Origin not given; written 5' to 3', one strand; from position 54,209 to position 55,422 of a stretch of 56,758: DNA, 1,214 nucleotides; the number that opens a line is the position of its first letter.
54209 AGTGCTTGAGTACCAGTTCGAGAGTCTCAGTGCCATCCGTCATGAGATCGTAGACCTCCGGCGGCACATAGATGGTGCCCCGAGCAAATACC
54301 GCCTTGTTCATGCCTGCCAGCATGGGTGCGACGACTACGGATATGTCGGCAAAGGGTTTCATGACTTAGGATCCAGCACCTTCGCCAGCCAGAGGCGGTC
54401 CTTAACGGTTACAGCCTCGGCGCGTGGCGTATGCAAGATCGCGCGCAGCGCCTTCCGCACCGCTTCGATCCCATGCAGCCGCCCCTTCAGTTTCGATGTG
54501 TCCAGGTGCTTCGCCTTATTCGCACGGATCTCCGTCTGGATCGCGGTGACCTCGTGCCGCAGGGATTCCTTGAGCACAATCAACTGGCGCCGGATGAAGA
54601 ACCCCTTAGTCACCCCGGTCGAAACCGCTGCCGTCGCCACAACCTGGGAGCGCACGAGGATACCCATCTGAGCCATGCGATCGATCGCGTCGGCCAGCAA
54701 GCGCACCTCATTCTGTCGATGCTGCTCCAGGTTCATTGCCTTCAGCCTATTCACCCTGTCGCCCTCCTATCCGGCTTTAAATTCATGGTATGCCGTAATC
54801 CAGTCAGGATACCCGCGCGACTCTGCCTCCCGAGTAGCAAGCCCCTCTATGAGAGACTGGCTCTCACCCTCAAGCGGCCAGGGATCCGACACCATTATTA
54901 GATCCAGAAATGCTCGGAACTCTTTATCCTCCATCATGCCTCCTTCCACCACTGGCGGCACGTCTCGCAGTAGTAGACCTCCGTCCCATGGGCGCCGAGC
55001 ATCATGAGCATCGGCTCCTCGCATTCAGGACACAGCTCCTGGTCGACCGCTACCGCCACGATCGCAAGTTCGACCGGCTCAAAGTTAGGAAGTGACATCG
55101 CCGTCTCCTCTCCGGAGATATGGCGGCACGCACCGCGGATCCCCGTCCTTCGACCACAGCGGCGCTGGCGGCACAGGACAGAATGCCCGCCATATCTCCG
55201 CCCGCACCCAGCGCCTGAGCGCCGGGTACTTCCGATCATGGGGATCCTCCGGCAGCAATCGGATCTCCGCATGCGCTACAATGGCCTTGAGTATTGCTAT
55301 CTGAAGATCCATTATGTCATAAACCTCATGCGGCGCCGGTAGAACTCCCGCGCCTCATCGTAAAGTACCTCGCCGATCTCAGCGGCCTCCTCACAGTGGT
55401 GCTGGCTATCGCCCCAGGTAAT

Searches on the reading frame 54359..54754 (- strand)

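Call 47: search_protein_families(library=phrogs, proteins=[window:54359-54754:-], max_evalue=0.001)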
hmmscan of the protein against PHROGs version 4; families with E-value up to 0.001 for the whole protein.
window:54359-54754:- (131 aa): 0 families

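Call 56: search_protein_families(library=pfam, proteins=[window:54359-54754:-], max_evalue=0.01)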
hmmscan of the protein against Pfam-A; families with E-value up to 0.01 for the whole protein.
window:54359-54754:- (131 aa): 1 family
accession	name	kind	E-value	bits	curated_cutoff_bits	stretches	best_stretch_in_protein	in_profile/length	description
PF19776.5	DUF6262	-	0.0025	18.4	29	1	4-92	5-85/110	Family of unknown function (DUF6262)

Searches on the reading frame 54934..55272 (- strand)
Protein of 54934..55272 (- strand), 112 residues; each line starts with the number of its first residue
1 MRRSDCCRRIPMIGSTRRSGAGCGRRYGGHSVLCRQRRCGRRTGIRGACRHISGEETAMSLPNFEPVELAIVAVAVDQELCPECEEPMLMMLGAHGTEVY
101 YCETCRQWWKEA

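Call 47: search_protein_families(library=phrogs, proteins=[window:54934-55272:-], max_evalue=0.001)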
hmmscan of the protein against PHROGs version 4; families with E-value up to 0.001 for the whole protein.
window:54934-55272:- (112 aa): 1 family
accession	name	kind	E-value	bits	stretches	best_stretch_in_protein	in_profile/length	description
phrog_13972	-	DNA, RNA and nucleotide metabolism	0.00012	23.2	1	73-106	33-67/75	DNA ligase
